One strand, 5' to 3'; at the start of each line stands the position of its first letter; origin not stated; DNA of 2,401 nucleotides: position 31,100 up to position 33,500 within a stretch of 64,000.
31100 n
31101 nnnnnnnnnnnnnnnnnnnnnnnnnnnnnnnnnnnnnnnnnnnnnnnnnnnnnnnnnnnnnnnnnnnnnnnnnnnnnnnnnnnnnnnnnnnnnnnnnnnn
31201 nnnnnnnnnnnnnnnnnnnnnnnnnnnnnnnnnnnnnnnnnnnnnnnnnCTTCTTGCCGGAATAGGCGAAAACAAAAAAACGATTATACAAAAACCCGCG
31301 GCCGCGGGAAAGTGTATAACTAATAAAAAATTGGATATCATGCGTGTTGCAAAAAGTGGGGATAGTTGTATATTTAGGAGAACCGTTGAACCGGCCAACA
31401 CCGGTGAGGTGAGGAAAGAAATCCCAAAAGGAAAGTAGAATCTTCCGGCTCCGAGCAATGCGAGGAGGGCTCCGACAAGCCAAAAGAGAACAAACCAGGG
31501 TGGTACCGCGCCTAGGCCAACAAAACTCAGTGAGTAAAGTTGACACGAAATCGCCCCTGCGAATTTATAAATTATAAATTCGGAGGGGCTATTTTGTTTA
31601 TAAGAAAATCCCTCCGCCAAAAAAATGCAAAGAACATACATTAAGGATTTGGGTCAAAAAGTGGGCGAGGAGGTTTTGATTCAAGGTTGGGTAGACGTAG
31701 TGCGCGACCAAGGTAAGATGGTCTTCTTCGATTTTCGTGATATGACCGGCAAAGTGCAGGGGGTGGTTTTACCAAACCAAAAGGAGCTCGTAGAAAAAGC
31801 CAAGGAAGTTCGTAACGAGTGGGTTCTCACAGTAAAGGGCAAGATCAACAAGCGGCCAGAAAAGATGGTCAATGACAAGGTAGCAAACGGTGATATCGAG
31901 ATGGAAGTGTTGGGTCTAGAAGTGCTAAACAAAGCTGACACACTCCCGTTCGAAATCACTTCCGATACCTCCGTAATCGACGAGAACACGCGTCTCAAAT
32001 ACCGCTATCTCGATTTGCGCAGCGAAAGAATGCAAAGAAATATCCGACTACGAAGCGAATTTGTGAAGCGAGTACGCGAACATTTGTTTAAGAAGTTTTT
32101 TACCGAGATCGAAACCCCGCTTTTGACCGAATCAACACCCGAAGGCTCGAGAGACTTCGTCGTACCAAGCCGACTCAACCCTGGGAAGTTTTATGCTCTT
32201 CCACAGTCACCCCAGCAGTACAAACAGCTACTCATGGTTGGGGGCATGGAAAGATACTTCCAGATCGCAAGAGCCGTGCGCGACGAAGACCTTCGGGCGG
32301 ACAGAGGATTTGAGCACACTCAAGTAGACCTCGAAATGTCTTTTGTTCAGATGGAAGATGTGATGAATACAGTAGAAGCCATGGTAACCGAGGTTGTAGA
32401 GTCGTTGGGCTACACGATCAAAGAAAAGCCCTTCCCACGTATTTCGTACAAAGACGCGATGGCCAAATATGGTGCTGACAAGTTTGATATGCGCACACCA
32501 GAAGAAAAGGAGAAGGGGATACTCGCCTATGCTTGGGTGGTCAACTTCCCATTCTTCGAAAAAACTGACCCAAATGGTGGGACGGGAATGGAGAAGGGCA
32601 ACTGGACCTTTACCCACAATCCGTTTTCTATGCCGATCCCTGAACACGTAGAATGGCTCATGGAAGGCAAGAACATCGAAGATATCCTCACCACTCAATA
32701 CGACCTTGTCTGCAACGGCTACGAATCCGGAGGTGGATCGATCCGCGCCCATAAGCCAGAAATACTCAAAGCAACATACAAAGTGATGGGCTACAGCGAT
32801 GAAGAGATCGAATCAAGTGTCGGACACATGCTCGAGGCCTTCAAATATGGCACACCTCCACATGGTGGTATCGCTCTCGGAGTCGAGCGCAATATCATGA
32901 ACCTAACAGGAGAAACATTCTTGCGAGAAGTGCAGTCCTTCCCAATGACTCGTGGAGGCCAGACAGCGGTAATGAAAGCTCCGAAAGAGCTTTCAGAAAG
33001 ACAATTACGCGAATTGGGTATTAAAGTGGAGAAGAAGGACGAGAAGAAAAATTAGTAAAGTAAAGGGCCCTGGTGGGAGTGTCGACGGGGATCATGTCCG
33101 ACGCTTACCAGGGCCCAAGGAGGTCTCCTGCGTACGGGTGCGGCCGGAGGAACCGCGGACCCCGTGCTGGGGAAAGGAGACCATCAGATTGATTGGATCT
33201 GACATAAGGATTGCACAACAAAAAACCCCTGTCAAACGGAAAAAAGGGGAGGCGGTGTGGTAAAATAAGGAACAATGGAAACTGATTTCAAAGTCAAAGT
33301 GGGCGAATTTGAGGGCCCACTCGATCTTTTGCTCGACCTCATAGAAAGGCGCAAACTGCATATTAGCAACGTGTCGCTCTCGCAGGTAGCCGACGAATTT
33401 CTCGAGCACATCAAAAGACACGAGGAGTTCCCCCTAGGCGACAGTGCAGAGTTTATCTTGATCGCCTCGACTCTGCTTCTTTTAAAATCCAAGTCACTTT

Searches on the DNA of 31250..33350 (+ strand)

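Call 4: search_rna_families(source=window, start=32950, end=33350, threshold=evalue, max_evalue=10, show_alignments=3)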
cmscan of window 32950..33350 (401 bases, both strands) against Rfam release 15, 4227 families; matches with E-value up to 10: 2.
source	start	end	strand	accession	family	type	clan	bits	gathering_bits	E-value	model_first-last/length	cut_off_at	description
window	33065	33115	+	RF00891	mir-671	Gene; miRNA;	-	17.1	65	3.4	17-68/84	no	mir-671 microRNA precursor family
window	33191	33283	+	RF01932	bxd_4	Gene; lncRNA;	-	13.5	40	5.3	1-106/106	no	Bithoraxoid conserved region 4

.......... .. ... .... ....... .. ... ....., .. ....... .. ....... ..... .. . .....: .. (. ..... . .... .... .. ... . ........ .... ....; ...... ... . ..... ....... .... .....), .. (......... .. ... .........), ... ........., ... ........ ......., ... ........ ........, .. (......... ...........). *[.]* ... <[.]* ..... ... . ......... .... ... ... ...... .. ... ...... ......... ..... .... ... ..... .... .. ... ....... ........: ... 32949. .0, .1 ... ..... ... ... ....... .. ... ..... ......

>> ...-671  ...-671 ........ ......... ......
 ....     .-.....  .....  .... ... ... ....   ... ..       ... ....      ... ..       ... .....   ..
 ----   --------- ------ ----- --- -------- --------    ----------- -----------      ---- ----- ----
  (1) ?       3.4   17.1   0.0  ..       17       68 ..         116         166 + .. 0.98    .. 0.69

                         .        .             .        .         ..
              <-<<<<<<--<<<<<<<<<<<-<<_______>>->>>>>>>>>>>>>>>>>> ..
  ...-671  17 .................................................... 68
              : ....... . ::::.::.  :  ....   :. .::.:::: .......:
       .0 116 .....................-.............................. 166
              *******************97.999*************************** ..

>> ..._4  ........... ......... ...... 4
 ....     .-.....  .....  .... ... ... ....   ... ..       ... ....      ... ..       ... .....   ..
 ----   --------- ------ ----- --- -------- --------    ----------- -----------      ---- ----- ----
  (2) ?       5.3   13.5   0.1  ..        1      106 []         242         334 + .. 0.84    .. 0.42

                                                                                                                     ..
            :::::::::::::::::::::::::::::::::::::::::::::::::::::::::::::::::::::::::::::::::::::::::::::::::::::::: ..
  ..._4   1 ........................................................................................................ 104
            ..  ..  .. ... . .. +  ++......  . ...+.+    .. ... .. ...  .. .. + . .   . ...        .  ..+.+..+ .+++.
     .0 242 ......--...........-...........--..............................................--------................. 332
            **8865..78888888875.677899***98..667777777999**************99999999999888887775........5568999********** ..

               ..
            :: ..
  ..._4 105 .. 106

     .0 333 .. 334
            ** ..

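Call 21: search_rna_families(sources=[L012, L060, L053, L027, L045, L044, L037, L031, L039, L070, L057, L072, L011, L034, L005, L051, L036, L029, L010, L061], threshold=gathering)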
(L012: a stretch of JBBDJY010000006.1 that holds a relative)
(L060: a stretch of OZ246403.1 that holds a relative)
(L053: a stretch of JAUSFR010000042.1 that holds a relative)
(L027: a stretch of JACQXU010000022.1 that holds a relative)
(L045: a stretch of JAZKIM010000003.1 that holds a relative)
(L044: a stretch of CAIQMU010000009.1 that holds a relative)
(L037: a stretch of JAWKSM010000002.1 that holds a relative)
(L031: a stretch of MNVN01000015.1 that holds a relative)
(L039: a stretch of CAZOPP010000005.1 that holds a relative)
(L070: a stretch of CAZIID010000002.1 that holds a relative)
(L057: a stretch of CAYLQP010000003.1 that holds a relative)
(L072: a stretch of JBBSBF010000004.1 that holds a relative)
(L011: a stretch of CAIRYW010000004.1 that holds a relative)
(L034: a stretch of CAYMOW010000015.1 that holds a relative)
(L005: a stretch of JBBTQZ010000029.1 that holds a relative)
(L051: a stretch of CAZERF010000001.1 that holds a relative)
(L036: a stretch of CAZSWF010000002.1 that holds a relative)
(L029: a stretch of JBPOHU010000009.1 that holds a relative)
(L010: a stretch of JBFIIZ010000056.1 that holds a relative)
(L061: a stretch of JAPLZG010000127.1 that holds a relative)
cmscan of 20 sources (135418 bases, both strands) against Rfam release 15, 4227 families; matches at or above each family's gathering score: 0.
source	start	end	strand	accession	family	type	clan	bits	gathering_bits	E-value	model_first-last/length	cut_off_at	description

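Call 51: build_rna_model(alignment_id=A3)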
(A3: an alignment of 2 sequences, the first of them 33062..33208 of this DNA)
Model R1 built from alignment A3 (2 sequences, 147 columns); structure: RNAalifold consensus.
model positions 147; base pairs 50; branch points 2; effective number of sequences 0.54; information 0.59 bits per position. Calibrated on 0.2 Mb of random sequence (short: E-values are rough).
structure used (alignment columns):
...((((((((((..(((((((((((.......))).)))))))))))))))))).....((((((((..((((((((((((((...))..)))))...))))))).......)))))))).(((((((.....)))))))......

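Call 53: search_with_rna_model(model_id=R1, sources=[window, L083, L084, L086, L166, L167, L168, L169, L171, L172, L034, L003, L004, L005, L006, L007, L008, L009, L010, L011, L012, L013, L014, L016, L018, L020, L027, L029, L031, L036, L037, L039, L041, L044, L045, L046, L049, L051, L053, L054, L055, L057, L059, L060, L061, L063, L064, L067, L070, L072, L082, L087, L088, L089, L090, L091, L092, L093, L094, L095, L096, L097, L101, L103, L111, L113, L114, L118, L121, L122, L128, L129, L131, L138, L142, L147, L148, L165], max_evalue=10, show_alignments=4)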
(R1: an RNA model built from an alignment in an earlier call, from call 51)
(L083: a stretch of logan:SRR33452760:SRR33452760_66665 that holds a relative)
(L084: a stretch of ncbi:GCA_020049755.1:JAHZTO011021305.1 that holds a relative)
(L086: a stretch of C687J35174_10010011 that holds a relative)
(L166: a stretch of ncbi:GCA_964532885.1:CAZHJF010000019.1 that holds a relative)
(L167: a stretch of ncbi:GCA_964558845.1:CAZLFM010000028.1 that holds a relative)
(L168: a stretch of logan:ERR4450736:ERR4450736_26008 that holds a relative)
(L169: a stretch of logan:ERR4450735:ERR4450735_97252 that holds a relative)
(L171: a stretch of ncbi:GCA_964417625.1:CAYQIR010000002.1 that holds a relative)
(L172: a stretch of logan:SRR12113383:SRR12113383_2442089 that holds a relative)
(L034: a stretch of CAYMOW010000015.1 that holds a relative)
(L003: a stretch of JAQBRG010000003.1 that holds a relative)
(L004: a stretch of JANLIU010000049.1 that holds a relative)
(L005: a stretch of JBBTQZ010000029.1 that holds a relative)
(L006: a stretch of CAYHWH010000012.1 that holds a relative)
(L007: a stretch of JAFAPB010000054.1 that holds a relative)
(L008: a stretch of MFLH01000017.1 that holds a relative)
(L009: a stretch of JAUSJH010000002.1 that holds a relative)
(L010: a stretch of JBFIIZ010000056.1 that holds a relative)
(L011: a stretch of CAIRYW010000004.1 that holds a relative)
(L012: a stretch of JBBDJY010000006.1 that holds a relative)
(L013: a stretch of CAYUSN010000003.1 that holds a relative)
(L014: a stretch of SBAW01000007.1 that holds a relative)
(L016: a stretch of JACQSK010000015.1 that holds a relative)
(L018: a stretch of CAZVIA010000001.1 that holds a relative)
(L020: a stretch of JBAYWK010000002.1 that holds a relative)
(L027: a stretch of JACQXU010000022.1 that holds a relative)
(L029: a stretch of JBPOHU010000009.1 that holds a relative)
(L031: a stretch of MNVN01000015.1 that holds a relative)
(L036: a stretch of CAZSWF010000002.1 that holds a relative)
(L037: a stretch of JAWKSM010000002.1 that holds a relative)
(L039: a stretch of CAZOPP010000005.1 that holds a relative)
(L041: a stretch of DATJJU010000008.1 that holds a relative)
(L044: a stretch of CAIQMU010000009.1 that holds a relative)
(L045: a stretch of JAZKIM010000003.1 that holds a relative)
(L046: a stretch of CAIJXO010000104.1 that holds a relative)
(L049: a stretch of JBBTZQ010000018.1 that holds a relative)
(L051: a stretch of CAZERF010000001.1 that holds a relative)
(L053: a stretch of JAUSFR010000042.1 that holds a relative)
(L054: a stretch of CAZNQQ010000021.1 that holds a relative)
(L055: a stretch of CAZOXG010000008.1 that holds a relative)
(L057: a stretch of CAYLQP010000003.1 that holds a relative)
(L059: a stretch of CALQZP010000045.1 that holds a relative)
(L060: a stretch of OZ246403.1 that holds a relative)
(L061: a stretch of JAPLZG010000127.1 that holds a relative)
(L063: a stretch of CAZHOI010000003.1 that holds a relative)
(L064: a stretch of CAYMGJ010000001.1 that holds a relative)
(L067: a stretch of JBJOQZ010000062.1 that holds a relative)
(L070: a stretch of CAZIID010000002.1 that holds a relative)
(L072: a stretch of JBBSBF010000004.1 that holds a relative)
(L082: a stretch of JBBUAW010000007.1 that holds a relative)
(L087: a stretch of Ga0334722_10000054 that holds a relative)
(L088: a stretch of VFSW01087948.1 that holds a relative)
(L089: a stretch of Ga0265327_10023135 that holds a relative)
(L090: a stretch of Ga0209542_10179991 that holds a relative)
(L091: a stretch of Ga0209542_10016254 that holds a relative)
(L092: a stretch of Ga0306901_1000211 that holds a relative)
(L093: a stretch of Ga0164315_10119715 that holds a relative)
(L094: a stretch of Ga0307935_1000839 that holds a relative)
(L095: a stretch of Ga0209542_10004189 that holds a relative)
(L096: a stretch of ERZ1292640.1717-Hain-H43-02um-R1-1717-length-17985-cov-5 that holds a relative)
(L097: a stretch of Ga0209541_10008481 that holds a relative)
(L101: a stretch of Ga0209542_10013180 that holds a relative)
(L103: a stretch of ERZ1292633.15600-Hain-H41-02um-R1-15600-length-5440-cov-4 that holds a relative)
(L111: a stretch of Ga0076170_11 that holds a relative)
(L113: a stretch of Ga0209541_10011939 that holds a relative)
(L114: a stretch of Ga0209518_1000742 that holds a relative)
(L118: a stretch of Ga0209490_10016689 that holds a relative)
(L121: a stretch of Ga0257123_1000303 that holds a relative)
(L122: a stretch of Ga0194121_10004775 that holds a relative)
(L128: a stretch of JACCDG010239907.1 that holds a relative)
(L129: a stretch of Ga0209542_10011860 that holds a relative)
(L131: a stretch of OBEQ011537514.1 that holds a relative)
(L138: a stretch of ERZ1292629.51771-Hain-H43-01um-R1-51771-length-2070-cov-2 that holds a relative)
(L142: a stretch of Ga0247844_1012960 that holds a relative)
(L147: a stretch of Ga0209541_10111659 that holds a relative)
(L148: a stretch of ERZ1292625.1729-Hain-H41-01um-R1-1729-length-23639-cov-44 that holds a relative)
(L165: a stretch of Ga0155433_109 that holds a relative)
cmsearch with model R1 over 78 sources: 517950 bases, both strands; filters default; matches with E-value up to 10: 2.
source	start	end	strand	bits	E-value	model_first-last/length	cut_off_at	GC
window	33062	33208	+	183.6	4.3e-38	1-147/147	no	0.62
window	1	100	+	10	8.4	29-147/147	5'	0.53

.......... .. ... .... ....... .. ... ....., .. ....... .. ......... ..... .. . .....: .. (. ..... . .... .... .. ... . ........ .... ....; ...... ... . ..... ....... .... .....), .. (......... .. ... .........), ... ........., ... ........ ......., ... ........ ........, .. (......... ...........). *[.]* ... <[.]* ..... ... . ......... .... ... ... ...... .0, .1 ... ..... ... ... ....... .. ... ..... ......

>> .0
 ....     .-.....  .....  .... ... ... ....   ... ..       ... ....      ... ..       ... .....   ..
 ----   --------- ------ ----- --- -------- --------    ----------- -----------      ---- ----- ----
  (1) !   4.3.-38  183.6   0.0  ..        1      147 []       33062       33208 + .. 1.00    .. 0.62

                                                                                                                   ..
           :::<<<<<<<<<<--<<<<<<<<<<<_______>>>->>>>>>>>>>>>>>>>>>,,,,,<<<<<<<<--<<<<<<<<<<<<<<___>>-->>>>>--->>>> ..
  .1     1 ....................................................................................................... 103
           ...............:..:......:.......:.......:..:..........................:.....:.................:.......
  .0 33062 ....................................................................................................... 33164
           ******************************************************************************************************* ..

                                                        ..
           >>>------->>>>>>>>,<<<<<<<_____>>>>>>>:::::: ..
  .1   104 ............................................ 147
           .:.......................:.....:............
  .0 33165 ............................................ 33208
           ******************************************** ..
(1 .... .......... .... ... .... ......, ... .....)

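Call 54: search_with_rna_model(model_id=R1, source=L083, start=2600, end=3200, filters=off, max_evalue=10, show_alignments=2)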
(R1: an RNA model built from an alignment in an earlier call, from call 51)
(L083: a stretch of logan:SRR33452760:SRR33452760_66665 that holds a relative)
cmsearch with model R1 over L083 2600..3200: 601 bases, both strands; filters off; matches with E-value up to 10: 19.
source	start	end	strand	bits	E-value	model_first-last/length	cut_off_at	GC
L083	2773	2830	-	6.1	0.071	1-147/147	no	0.41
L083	2781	2933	+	5.9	0.078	1-147/147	no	0.54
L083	2864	2891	-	4.8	0.14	14-45/147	no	0.75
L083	2606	2662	-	-1.3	3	1-147/147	no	0.47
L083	3014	3075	+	-1.5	3.4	1-147/147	no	0.4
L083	2700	2712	+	-1.5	3.4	1-147/147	no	0.38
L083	2760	2768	+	-2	4.4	1-147/147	no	0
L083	2620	2672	+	-2.3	5.2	1-147/147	no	0.49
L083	3044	3053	-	-2.4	5.4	1-147/147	no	0.3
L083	2748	2759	+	-2.5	5.5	1-147/147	no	0.42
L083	2702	2716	-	-2.5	5.7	125-139/147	no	0.47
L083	3079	3092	+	-2.9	6.8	1-147/147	no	0.36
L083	2939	2953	-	-2.9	6.9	1-147/147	no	0.27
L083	2892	2900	-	-2.9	7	83-91/147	no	0.44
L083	3139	3150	+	-3.3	8.6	1-147/147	no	0.5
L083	3085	3106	-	-3.5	9.2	1-147/147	no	0.45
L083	2921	2929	-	-3.5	9.3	1-147/147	no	0.33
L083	2722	2729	+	-3.6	9.7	1-147/147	no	0.25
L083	2739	2746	-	-3.6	9.9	1-147/147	no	0.25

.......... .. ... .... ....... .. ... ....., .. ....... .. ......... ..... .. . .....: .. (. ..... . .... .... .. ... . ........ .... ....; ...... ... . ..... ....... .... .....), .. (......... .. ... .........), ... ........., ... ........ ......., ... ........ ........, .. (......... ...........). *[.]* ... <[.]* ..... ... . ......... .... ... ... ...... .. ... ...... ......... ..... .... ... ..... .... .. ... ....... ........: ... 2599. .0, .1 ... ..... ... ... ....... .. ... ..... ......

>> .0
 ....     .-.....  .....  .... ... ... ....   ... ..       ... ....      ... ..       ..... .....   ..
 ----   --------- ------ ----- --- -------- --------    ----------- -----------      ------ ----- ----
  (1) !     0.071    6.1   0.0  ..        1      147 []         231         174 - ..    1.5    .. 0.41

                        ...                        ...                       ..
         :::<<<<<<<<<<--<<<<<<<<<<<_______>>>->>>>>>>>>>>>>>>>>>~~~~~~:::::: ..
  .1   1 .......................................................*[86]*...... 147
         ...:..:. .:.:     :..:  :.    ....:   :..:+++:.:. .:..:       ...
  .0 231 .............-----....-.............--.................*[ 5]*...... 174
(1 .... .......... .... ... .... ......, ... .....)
